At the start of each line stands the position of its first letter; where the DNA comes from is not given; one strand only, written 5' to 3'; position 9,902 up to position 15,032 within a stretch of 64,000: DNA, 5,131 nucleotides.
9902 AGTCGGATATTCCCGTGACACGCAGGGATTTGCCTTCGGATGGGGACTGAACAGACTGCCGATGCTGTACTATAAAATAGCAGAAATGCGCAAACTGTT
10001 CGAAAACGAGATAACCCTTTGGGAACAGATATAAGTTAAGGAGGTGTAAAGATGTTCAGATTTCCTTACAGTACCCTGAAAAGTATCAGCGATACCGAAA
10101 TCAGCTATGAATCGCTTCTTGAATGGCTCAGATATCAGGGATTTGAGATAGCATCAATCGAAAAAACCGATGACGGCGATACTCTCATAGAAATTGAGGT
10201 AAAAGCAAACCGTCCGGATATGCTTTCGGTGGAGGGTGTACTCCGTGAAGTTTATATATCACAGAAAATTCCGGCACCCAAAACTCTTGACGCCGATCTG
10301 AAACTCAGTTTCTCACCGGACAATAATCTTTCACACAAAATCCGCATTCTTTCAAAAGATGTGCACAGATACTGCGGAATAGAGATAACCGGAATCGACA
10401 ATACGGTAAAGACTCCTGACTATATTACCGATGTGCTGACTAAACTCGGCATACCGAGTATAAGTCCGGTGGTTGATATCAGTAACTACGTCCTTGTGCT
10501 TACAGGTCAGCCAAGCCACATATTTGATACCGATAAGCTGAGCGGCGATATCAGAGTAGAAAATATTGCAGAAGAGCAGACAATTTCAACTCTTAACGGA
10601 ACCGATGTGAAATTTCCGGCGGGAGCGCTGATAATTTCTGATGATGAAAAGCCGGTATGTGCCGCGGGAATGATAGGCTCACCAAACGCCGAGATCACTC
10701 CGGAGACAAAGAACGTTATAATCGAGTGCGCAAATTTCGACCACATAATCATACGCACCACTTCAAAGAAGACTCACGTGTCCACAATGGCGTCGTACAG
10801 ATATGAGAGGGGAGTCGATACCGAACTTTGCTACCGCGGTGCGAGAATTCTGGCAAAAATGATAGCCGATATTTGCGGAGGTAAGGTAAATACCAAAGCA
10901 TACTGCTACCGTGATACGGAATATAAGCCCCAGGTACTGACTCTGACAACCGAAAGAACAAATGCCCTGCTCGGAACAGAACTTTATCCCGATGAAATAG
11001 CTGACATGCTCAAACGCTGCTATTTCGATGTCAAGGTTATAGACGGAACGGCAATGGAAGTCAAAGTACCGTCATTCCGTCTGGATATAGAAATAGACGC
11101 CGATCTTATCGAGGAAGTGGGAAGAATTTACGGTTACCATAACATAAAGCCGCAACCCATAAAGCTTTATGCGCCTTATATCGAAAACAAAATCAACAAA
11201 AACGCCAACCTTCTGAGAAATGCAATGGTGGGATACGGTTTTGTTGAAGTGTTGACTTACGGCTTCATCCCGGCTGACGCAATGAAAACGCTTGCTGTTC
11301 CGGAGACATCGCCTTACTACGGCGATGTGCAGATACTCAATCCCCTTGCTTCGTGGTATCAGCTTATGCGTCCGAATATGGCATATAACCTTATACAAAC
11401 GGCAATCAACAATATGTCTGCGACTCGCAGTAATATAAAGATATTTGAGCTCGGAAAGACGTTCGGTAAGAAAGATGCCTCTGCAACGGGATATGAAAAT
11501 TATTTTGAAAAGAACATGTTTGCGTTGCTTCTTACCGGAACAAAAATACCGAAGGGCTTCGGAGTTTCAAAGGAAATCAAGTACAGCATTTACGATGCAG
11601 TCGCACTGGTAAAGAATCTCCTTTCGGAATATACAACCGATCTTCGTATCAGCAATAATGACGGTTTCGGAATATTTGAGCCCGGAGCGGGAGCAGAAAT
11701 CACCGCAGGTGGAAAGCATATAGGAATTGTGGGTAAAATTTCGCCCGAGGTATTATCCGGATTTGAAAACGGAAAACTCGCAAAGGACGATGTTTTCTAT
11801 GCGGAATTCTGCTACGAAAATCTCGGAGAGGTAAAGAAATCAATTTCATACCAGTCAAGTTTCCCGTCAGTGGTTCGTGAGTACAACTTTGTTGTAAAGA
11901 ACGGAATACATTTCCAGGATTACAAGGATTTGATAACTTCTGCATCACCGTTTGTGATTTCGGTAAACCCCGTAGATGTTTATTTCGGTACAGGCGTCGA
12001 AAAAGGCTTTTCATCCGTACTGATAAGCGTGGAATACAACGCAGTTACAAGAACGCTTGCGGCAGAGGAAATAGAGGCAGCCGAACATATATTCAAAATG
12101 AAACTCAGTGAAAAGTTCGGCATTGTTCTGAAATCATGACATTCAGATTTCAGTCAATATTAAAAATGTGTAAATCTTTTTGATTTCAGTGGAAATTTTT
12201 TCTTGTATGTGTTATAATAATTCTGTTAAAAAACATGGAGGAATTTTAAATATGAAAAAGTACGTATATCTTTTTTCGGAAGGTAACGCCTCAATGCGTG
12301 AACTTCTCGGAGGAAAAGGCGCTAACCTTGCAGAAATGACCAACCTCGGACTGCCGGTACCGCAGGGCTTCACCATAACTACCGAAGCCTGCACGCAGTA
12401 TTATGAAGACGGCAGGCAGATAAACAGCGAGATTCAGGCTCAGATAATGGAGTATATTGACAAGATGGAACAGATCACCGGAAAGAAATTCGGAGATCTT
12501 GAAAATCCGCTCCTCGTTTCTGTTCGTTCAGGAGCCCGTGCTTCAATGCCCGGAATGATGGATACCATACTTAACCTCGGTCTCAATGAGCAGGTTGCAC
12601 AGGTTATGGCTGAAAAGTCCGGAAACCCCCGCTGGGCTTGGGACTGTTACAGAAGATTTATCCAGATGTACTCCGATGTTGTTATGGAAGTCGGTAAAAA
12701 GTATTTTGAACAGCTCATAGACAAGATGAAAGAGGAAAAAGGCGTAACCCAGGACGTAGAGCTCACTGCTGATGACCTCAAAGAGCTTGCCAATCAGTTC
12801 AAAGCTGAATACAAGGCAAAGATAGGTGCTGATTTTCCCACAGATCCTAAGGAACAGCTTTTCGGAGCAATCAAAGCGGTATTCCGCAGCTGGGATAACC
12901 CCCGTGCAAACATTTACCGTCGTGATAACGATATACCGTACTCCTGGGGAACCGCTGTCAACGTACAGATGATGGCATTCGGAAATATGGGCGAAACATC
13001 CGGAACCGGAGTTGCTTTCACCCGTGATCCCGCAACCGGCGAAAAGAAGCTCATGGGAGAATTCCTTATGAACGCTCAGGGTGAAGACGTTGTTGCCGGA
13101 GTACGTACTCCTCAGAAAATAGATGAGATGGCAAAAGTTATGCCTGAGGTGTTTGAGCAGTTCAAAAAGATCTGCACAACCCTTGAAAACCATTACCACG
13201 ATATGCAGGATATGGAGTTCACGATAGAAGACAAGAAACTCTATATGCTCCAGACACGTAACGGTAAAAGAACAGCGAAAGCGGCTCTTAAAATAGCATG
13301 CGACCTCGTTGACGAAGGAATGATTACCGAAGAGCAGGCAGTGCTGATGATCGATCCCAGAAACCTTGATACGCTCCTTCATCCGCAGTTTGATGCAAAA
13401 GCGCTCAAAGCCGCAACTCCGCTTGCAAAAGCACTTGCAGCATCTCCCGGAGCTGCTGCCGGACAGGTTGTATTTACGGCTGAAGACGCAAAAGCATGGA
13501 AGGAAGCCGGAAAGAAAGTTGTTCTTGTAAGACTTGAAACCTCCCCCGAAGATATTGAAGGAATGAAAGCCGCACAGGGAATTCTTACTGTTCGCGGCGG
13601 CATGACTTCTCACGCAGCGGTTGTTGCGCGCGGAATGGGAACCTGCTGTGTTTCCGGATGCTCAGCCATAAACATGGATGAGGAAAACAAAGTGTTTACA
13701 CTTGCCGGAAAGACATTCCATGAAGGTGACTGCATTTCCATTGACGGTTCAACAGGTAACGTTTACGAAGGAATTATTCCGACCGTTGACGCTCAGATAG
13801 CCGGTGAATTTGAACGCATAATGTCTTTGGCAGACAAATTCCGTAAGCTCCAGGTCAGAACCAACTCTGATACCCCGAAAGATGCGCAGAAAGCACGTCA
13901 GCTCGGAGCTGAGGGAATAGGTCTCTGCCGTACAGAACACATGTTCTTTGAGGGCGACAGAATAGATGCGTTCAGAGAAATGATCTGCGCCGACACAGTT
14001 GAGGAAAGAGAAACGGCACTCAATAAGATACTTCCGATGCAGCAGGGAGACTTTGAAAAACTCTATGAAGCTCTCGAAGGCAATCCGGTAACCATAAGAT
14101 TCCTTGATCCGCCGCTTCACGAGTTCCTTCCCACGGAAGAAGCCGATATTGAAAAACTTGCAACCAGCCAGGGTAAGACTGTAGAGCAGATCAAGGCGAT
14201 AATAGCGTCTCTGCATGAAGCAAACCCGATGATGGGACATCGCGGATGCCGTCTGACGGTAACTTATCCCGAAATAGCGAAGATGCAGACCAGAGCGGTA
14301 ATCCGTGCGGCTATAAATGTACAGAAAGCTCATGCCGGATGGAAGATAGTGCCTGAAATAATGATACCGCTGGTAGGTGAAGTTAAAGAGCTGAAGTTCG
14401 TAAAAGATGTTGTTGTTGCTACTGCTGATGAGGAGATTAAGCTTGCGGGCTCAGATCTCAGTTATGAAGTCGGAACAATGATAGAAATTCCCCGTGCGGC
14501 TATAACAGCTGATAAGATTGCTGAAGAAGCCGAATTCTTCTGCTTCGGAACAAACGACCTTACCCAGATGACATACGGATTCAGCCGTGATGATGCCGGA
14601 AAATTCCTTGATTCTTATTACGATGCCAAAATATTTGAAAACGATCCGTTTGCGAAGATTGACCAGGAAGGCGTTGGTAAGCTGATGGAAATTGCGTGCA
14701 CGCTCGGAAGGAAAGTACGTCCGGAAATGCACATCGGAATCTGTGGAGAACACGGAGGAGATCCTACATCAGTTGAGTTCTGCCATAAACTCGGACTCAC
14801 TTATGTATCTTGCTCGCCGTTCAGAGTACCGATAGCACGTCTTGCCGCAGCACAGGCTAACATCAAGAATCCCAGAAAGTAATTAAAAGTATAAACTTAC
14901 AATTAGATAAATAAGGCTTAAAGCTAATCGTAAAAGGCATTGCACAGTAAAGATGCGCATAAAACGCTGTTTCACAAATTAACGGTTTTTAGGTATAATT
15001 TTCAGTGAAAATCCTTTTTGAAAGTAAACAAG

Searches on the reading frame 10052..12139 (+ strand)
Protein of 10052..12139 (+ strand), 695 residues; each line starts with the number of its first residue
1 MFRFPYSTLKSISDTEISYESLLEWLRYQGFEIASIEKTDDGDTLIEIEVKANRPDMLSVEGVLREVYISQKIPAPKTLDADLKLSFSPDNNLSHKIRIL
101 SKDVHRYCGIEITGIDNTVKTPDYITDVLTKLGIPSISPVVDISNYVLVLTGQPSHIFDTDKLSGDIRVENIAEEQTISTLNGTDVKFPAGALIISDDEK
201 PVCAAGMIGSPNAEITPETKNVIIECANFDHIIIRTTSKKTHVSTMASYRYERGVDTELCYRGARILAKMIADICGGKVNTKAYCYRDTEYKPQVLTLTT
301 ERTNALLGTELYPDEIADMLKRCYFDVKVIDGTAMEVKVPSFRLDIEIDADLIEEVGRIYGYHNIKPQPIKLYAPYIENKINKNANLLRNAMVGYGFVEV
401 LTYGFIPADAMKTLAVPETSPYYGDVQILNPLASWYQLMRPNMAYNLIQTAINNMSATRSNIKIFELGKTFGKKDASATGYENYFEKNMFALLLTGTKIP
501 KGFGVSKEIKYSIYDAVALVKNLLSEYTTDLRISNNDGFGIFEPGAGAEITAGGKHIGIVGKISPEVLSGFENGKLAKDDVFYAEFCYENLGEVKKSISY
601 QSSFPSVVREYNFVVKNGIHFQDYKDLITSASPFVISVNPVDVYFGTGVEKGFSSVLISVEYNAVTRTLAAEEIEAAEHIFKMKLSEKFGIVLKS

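Call 73: search_protein_families(library=pfam, proteins=[window:10052-12139:+])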
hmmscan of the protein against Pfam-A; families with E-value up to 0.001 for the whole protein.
window:10052-12139:+ (695 aa): 4 families
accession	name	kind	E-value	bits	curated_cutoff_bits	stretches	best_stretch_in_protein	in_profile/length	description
PF03483.22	B3_4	-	9.6e-51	172.3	29.3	1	105-276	3-174/174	B3/4 domain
PF17759.6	tRNA_synthFbeta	-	9.5e-34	117.2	22.4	1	379-572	16-202/214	Phenylalanyl tRNA synthetase beta chain CLM domain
PF03484.21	B5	-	3.6e-25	88.4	28.6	1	297-362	2-67/67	tRNA synthetase B5 domain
PF03147.19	FDX-ACB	-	1e-14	55.2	31.1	1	602-693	1-93/94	Ferredoxin-fold anticodon binding domain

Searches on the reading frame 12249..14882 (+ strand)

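Call 73: search_protein_families(library=pfam, proteins=[window:12249-14882:+])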
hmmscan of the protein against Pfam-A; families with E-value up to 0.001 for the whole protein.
window:12249-14882:+ (877 aa): 3 families
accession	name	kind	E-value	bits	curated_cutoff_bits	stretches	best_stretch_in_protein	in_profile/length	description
PF02896.24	PEP-utilizers_C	-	9.7e-77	258.4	22.8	1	520-871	6-292/293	PEP-utilising enzyme, PEP-binding domain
PF01326.24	PPDK_N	-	6.4e-59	200.3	27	2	18-291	2-220/328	Pyruvate phosphate dikinase, AMP/ATP-binding domain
PF00391.29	PEP-utilizers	-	3.4e-23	81.5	23.1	1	422-503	3-72/72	PEP-utilising enzyme, mobile domain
